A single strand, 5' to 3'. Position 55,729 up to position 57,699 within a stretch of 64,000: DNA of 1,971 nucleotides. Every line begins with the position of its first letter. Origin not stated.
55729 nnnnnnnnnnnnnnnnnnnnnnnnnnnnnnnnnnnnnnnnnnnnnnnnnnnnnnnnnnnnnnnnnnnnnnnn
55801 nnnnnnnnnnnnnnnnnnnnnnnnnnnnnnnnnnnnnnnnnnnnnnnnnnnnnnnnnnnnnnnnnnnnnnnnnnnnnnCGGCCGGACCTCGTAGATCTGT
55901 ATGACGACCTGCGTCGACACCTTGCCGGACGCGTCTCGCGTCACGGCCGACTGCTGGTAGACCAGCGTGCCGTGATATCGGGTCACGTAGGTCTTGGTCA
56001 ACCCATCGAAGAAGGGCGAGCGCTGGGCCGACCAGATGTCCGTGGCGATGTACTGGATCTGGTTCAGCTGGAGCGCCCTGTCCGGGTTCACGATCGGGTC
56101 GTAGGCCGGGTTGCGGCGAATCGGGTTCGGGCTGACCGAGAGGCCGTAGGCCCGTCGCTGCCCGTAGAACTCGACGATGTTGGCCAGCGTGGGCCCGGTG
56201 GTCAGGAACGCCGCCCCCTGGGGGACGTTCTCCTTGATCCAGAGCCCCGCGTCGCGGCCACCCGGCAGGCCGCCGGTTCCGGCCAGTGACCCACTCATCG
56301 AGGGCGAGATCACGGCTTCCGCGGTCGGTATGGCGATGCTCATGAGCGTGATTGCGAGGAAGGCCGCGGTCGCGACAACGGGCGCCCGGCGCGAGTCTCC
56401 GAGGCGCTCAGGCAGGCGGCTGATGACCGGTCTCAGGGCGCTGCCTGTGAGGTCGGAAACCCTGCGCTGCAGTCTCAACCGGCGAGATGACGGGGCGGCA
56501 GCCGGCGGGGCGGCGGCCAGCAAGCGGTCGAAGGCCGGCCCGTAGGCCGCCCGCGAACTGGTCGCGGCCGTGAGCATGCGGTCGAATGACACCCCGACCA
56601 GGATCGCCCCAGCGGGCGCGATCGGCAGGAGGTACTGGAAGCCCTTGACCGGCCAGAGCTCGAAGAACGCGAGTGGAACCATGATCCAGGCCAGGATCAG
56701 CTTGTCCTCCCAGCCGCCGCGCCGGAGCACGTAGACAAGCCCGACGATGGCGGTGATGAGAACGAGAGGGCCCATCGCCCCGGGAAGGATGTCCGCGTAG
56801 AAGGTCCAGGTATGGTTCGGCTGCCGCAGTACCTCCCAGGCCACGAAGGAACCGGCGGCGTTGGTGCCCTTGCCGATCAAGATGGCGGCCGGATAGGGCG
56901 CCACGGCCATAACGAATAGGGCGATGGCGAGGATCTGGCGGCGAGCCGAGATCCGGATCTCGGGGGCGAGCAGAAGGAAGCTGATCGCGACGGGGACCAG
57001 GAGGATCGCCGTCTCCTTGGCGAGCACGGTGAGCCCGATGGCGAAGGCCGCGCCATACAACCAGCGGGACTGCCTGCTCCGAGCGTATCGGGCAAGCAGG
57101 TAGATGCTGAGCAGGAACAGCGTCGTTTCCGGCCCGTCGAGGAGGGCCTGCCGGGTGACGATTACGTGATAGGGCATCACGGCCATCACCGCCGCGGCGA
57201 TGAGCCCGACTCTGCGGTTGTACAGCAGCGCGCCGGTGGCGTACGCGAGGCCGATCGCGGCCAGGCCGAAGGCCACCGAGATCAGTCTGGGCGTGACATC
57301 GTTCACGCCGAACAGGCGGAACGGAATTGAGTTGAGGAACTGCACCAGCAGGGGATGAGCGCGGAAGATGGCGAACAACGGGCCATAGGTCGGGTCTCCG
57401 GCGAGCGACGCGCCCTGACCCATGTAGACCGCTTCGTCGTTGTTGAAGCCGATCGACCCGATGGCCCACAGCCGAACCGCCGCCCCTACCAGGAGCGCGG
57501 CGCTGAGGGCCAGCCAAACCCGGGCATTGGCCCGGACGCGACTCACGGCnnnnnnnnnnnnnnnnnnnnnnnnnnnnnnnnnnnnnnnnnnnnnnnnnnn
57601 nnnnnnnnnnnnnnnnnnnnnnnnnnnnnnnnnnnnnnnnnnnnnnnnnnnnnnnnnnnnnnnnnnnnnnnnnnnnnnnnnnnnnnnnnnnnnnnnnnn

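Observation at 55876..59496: GtrA-like flippase module, HprK-like P-loop kinase domain and GT-C glycosyltransferase encoded as a single 1206-aa polypeptide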

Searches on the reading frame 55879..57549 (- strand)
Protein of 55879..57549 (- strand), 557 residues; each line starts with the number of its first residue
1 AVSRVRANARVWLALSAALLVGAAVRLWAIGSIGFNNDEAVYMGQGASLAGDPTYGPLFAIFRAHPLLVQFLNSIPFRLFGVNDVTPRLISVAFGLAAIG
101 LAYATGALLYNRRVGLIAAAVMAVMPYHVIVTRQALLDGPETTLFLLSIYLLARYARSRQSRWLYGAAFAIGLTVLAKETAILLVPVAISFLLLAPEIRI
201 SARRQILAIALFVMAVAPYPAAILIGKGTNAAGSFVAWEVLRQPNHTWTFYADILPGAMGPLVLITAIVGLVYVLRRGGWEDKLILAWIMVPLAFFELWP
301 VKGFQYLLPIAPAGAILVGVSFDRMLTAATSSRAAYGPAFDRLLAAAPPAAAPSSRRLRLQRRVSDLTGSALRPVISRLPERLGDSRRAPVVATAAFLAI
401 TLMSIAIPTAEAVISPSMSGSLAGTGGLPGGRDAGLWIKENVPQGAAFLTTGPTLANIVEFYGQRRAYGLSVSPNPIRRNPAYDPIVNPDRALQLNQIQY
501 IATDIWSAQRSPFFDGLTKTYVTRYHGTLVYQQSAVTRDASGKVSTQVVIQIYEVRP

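Call 57: predict_structure(alignment_id=A2)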
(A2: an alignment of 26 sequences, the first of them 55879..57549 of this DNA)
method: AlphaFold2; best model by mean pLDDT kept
length: 557 residues; sequences in the alignment: 26
mean_pLDDT: 82.1   pTM: 0.82
mean pLDDT of the five models: 82.1, 78.5, 78.2, 77.5, 77.5
residues with pLDDT >= 90: 239; 70-90: 188; 50-70: 110; < 50: 20
segments of 3 or more residues with pLDDT < 50: 131-134, 303-306, 417-426
pLDDT, mean of each block of 10 residues (from residue 1): 81 92 83 69 88 87 71 92 86 91 97 96 76 60 93 97 97 86 91 94 96 89 71 71 69 79 94 95 95 81 58 95 91 64 65 62 62 59 61 92 88 59 51 92 94 86 91 69 78 95 84 90 96 78 80 93
secondary structure, 60 per line:
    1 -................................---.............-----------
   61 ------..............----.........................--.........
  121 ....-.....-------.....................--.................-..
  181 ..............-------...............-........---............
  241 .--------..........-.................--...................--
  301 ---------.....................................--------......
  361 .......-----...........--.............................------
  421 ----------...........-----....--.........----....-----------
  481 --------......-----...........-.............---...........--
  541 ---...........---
elements in order: H2-33 H37-49 H67-80 H85-109 H112-124 H126-130 H138-158 H161-177 H179-194 H202-216 H218-225 H229-241 H250-259 H261-277 H280-298 H310-346 H355-367 H373-383 H386-414 H431-441 E447-450 H453-461 E466-469 H489-494 E500-504 H505-510 H512-524 E528-538 E544-554
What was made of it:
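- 55879..57546 (-): GT-C glycosyltransferase (aa 651-1206): TM region plus C-terminal alpha/beta domain (~1080-1206). AF2 pLDDT 82, pTM 0.82 (call 57).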

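Call 59: fold_search(model_id=the predicted structure, library=pdb)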
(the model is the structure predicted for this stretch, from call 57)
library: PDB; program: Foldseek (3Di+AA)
matches with E <= 10: 346; with E <= 0.001: 25
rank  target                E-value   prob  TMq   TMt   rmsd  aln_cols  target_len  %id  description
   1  9n9j_I                1.3e-10  1.00  0.58  0.48  12.7       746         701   14  Structure of a GRP94 folding intermediate engaged with a CCDC134- and FKBP11-bound secretory translocon (released 2025-11-19)
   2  8b6l_I                2.3e-10  1.00  0.58  0.48  11.7       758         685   14  Subtomogram average of the human Sec61-TRAP-OSTA-translocon (released 2022-12-07)
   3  7e9s_A                1.2e-09  1.00  0.49  0.34  12.8       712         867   14  Archaeal oligosaccharyltransferase AglB from Archaeoglobus fulgidus in complex with an inhibitory peptide and a dolich (released 2021-09-08)
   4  8age_A                1.9e-09  1.00  0.59  0.52  11.8       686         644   11  Structure of yeast oligosaccharylransferase complex with acceptor peptide bound (released 2022-12-07)
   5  6ezn_F                2.2e-09  1.00  0.60  0.52  12.2       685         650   14  Cryo-EM structure of the yeast oligosaccharyltransferase (OST) complex (released 2018-01-17)
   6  5f15                  4.6e-09  1.00  0.62  0.63  14.1       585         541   16  Crystal Structure of ArnT from Cupriavidus metallidurans bound to Undecaprenyl phosphate (released 2016-02-17)
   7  5ezm                  5.0e-09  1.00  0.61  0.63  13.6       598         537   14  Crystal Structure of ArnT from Cupriavidus metallidurans in the apo state (released 2016-02-17)
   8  7oci_F                5.4e-09  1.00  0.59  0.53  11.7       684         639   11  Cryo-EM structure of yeast Ost6p containing oligosaccharyltransferase complex (released 2022-02-16)
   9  8agb_A                5.9e-09  1.00  0.62  0.55  12.1       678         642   12  Structure of yeast oligosaccharylransferase complex with lipid-linked oligosaccharide bound (released 2022-12-07)
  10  6s7o_A                5.9e-09  1.00  0.58  0.50  11.2       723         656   14  Cryo-EM structure of human oligosaccharyltransferase complex OST-A (released 2019-12-18)
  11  6ftg_5                8.6e-09  1.00  0.61  0.54  11.8       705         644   13  Subtomogram average of OST-containing ribosome-translocon complexes from canine rough microsomal membranes (released 2018-03-21)
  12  8pn9_A                1.2e-08  1.00  0.59  0.51  10.8       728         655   14  Structure of human oligosaccharyltransferase OST-A complex bound to NGI-1 (released 2024-05-08)
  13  3wak                  1.3e-08  1.00  0.52  0.36  12.4       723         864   14  Crystal structure of the Archaeoglobus fulgidus oligosaccharyltransferase (O29867_ARCFU) in the apo form (released 2013-10-30)
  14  5gmy_A                1.5e-08  1.00  0.51  0.36  12.3       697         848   14  Crystal structure of the Archaeoglobus fulgidus oligosaccharyltransferase (O29867_ARCFU) tethered with an acceptor pep (released 2017-02-01)
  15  8agc_A                2.5e-08  1.00  0.59  0.48  10.6       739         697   12  Structure of yeast oligosaccharylransferase complex with lipid-linked oligosaccharide and non-acceptor peptide bound (released 2022-12-07)
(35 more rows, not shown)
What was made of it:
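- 55879..57546 (-): Foldseek: STT3, AglB and ArnT at E 1e-10 to 5e-9; ArnT TM 0.62/0.63 (call 59).
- On GT-C glycosyltransferases (GT-C_A class): Foldseek: STT3 E 1e-10; ArnT TM 0.62/0.63 (calls 57, 59).
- On GT39 protein O-mannosyltransferases (the name NCBI gives to homologues): Pmt4 and Pmt1-2 rank 26th or lower (E 3e-3), behind STT3, ArnT and ALG (call 59).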

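Call 81: find_related_loci(query=A3, collection=metagenome_contigs, flank=10000)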
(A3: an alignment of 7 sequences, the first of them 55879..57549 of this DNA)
Query A3 (557 aa) in metagenome_contigs; peptide patterns used: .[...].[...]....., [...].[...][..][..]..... (x = any residue, [..] = any of these).
600 stretches matched a pattern (row limit reached: there are more); 572 encode a relative of the query (tblastn E <= 1e-3); the best 80 are kept; 80 distinct loci.
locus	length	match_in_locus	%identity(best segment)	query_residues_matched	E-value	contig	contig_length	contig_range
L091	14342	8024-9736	69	2-557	0e+0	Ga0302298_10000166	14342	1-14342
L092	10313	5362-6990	68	1-557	0e+0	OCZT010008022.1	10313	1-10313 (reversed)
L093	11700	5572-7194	69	3-557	0e+0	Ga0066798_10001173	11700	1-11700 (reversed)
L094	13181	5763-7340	69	1-557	0e+0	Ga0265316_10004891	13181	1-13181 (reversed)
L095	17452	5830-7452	69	3-557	0e+0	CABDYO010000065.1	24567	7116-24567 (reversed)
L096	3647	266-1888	67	3-557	0e+0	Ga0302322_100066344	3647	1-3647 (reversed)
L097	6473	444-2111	66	1-557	0e+0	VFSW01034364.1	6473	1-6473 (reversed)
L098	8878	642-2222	68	2-557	0e+0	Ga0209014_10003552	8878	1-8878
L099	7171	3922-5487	68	1-557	0e+0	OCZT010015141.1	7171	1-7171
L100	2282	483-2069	65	8-557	0e+0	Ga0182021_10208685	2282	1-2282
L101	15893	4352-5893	67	7-557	0e+0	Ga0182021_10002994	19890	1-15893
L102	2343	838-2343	52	13-557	0e+0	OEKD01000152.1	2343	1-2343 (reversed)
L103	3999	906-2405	54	13-557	2e-179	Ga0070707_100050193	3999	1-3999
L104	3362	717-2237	51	4-557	2e-175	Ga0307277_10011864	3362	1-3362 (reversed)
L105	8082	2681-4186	52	13-557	1e-165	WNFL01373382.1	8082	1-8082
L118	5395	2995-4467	44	12-557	3e-137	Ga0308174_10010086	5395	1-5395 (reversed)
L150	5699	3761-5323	43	19-556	2e-128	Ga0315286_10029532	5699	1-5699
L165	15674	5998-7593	43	12-557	2e-126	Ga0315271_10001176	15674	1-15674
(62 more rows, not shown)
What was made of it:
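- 57433..57438 (-): Asp687-Glu688 of the first external loop (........). The motif was specific enough to seed the metagenome scan (call 81).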

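Call 84: search_protein_families(library=pfam, proteins=[L165:5098-7587:+, L165:2246-3199:+, L165:3233-4471:-, L150:2864-5329:+, L150:1347-2867:+, L118:114-1670:+, L118:2242-4470:+, L105:2600-4189:+], max_evalue=0.01)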
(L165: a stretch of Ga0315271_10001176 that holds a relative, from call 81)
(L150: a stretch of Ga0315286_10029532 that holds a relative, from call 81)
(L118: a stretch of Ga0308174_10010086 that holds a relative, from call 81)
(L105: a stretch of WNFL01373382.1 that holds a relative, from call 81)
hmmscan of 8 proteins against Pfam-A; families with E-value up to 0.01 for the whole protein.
L165:5098-7587:+ (829 aa): 10 families
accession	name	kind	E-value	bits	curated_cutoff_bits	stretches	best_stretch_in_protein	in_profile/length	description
PF13614.12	AAA_31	-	3.9e-39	134.8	27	1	1-173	1-177/177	AAA domain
PF01656.29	CbiA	-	2e-24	86.4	25.4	1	4-223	1-125/125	CobQ/CobB/MinD/ParA nucleotide binding domain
PF13231.12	PMT_2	-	7.3e-22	78.7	26.1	1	354-509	2-156/160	Dolichyl-phosphate-mannose-protein mannosyltransferase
PF02366.24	PMT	-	1.8e-11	44.6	22.7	1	367-481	75-196/245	Dolichyl-phosphate-mannose-protein mannosyltransferase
PF00142.24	Fer4_NifH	-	1.8e-10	41.2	25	1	8-245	6-246/271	4Fe-4S iron sulfur cluster binding proteins, NifH/frxC family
PF06564.18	CBP_BcsQ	-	3.2e-09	37.1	21.3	1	1-241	1-231/234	Cellulose biosynthesis protein BcsQ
PF09140.17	MipZ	-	1.6e-08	34.6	20.7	1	3-143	2-129/262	ATPase MipZ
PF10609.15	ParA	-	8.1e-08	32.4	27.1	1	2-126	4-124/246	NUBPL iron-transfer P-loop NTPase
PF02374.21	ArsA_ATPase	-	0.00032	20.4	24.3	1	9-45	8-44/305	Anion-transporting ATPase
PF07015.17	VirC1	-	0.006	16.4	24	1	1-47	1-47/231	VirC1 protein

L165:2246-3199:+ (317 aa): 1 family
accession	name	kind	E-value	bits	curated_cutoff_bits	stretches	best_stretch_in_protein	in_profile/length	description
PF09678.15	Caa3_CtaG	-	0.00017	21.5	27.7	1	6-138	57-194/237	Cytochrome c oxidase caa3 assembly factor (Caa3_CtaG)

L165:3233-4471:- (412 aa): 8 families
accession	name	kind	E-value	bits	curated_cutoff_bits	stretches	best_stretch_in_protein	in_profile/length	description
PF01266.30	DAO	-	8.7e-57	193.7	27.9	1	16-405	1-353/353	FAD dependent oxidoreductase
PF01946.23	Thi4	-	0.00022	21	26.2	1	13-48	16-50/235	Thi4 family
PF13450.12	NAD_binding_8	-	0.00042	21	21.9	1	19-53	1-33/68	NAD(P)-binding Rossmann-like domain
PF13454.12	NAD_binding_9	-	0.00044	20.7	21.8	0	18-50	1-35/155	FAD-NAD(P)-binding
PF06039.21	Mqo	-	0.0014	17.7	27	0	14-67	2-57/489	Malate:quinone oxidoreductase (Mqo)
PF07992.20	Pyr_redox_2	-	0.0022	17.9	26.1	0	16-58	2-42/291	Pyridine nucleotide-disulphide oxidoreductase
PF05834.18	Lycopene_cycl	-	0.0053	16.3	23.4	1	16-50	1-35/380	Lycopene cyclase protein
PF01593.30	Amino_oxidase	-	0.0076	16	19.8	0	163-217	205-258/443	Flavin containing amine oxidoreductase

L150:2864-5329:+ (821 aa): 10 families
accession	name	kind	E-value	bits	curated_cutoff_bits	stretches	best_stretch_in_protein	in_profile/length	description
PF13614.12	AAA_31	-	7.8e-42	143.6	27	1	1-173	1-177/177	AAA domain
PF01656.29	CbiA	-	2.6e-24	86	25.4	1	4-222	1-124/125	CobQ/CobB/MinD/ParA nucleotide binding domain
PF13231.12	PMT_2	-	3.2e-22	79.9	26.1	1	346-502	2-157/160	Dolichyl-phosphate-mannose-protein mannosyltransferase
PF00142.24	Fer4_NifH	-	7.6e-11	42.4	25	1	4-253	3-253/271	4Fe-4S iron sulfur cluster binding proteins, NifH/frxC family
PF02366.24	PMT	-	1.4e-10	41.6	22.7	1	360-474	77-197/245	Dolichyl-phosphate-mannose-protein mannosyltransferase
PF06564.18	CBP_BcsQ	-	6.2e-10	39.4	21.3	1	1-241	1-231/234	Cellulose biosynthesis protein BcsQ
PF09140.17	MipZ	-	3.8e-07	30.1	20.7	1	3-122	2-108/262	ATPase MipZ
PF10609.15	ParA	-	1.2e-06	28.6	27.1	1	2-43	4-45/246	NUBPL iron-transfer P-loop NTPase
PF02374.21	ArsA_ATPase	-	0.00034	20.4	24.3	1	9-44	8-43/305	Anion-transporting ATPase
PF07015.17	VirC1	-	0.0042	16.9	24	0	1-47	1-47/231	VirC1 protein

L150:1347-2867:+ (506 aa): 0 families

L118:114-1670:+ (518 aa): 1 family
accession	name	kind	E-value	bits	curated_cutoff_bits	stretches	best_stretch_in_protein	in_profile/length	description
PF13231.12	PMT_2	-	3.2e-09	37.6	26.1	1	97-248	2-151/160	Dolichyl-phosphate-mannose-protein mannosyltransferase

L118:2242-4470:+ (742 aa): 1 family
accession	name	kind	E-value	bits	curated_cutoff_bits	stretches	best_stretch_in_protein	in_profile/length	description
PF13231.12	PMT_2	-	5.6e-20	72.6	26.1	1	303-458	2-156/160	Dolichyl-phosphate-mannose-protein mannosyltransferase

L105:2600-4189:+ (529 aa): 2 families
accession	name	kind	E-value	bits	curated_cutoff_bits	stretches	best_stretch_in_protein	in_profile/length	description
PF13231.12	PMT_2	-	1.4e-18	68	26.1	1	80-229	2-153/160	Dolichyl-phosphate-mannose-protein mannosyltransferase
PF02366.24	PMT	-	3.5e-06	27.2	22.7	1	94-203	78-194/245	Dolichyl-phosphate-mannose-protein mannosyltransferase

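Call 85: search_protein_families(library=ncbifam, proteins=[L165:5098-6057:+, L150:2864-3823:+], max_evalue=0.001)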
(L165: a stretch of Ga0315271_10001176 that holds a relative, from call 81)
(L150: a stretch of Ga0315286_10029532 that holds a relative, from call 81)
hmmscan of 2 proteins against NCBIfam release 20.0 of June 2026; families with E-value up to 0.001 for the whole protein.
L165:5098-6057:+ (320 aa): 28 families (the best 25 are shown)
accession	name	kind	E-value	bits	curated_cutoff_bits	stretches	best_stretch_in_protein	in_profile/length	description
NF041546.1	ParA_partition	equivalog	4.5e-28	98.2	180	2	3-58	1-56/203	ParA family partition ATPase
TIGR03453.1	partition_RepA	equivalog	2.5e-26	92.4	348.45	1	2-161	105-282/387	plasmid partitioning protein RepA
TIGR01969.1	minD_arch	subfamily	2e-24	86.1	201.75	1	2-249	1-236/251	cell division ATPase MinD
NF010443.0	PRK13869.1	subfamily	7.6e-18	64.5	446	1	2-156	122-294/405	plasmid-partitioning protein RepA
TIGR03371.1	cellulose_yhjQ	equivalog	5.6e-17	62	157.85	1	1-241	1-239/246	cellulose biosynthesis protein BcsQ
NF033200.1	F430_CfbC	exception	9.3e-13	48.1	402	1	4-247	3-242/260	Ni-sirohydrochlorin a,c-diamide reductive cyclase ATP-dependent reductase subunit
TIGR01287.1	nifH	equivalog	1.8e-12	47.1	394.35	1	8-247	6-248/275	nitrogenase iron protein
TIGR01007.1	eps_fam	subfamily_domain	3.1e-11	43.2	108.05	1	2-124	18-138/204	polysaccharide biosynthesis tyrosine autokinase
NF041283.1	PrgP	equivalog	2.7e-10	40.1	400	1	2-161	3-171/297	ParA superfamily DNA segregation protein PrgP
NF009701.0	PRK13230.1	subfamily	4.1e-10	39.1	350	1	1-64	1-63/291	nitrogenase reductase-like protein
TIGR01968.1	minD_bact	equivalog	7.3e-10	38.6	212.9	1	3-159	3-157/261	septum site-determining protein MinD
TIGR03018.1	pepcterm_TyrKin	hypoth_equivalog_domain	3.4e-09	36.3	230.65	1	3-162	37-198/207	XrtA-associated tyrosine autokinase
NF010259.0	PRK13705.1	equivalog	2.1e-08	33.6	725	1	3-84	108-196/388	plasmid-partitioning protein SopA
TIGR01281.1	DPOR_bchL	equivalog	5.3e-08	32.6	345.15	1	8-43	6-41/268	ferredoxin:protochlorophyllide reductase (ATP-dependent) iron-sulfur ATP-binding protein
NF047398.1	AAA_KGGVGR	domain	6.9e-08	33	90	1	2-40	3-41/190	KGGVGR-motif variant AAA ATPase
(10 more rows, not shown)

L150:2864-3823:+ (320 aa): 25 families
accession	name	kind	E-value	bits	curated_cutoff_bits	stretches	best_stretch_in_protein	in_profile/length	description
TIGR03453.1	partition_RepA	equivalog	1.1e-27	96.9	348.45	1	2-163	105-284/387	plasmid partitioning protein RepA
NF041546.1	ParA_partition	equivalog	3.5e-27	95.3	180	2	3-52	1-50/203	ParA family partition ATPase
TIGR01969.1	minD_arch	subfamily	4.1e-22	78.6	201.75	1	2-247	1-234/251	cell division ATPase MinD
NF010443.0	PRK13869.1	subfamily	3.4e-19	68.9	446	1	2-157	122-295/405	plasmid-partitioning protein RepA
TIGR03371.1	cellulose_yhjQ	equivalog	4.3e-17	62.4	157.85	1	1-241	1-239/246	cellulose biosynthesis protein BcsQ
TIGR01287.1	nifH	equivalog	3.6e-13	49.5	394.35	1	4-247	3-248/275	nitrogenase iron protein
NF033200.1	F430_CfbC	exception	4.9e-13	49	402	1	4-249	3-244/260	Ni-sirohydrochlorin a,c-diamide reductive cyclase ATP-dependent reductase subunit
NF010259.0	PRK13705.1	equivalog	1e-10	41.2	725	1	3-148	108-269/388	plasmid-partitioning protein SopA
NF041283.1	PrgP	equivalog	1.7e-10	40.7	400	1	2-160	3-170/297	ParA superfamily DNA segregation protein PrgP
NF009701.0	PRK13230.1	subfamily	3.2e-10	39.5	350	1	1-63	1-62/291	nitrogenase reductase-like protein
TIGR01007.1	eps_fam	subfamily_domain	9.1e-10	38.4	108.05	1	2-123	18-137/204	polysaccharide biosynthesis tyrosine autokinase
TIGR01968.1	minD_bact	equivalog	3.8e-08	33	212.9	1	3-39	3-39/261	septum site-determining protein MinD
NF047398.1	AAA_KGGVGR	domain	5.6e-08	33.3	90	1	2-39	3-40/190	KGGVGR-motif variant AAA ATPase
NF009702.0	PRK13231.1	equivalog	1.9e-07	30.5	427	1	2-245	3-240/264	nitrogenase reductase-like protein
TIGR01281.1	DPOR_bchL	equivalog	3.9e-07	29.7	345.15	1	8-43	6-41/268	ferredoxin:protochlorophyllide reductase (ATP-dependent) iron-sulfur ATP-binding protein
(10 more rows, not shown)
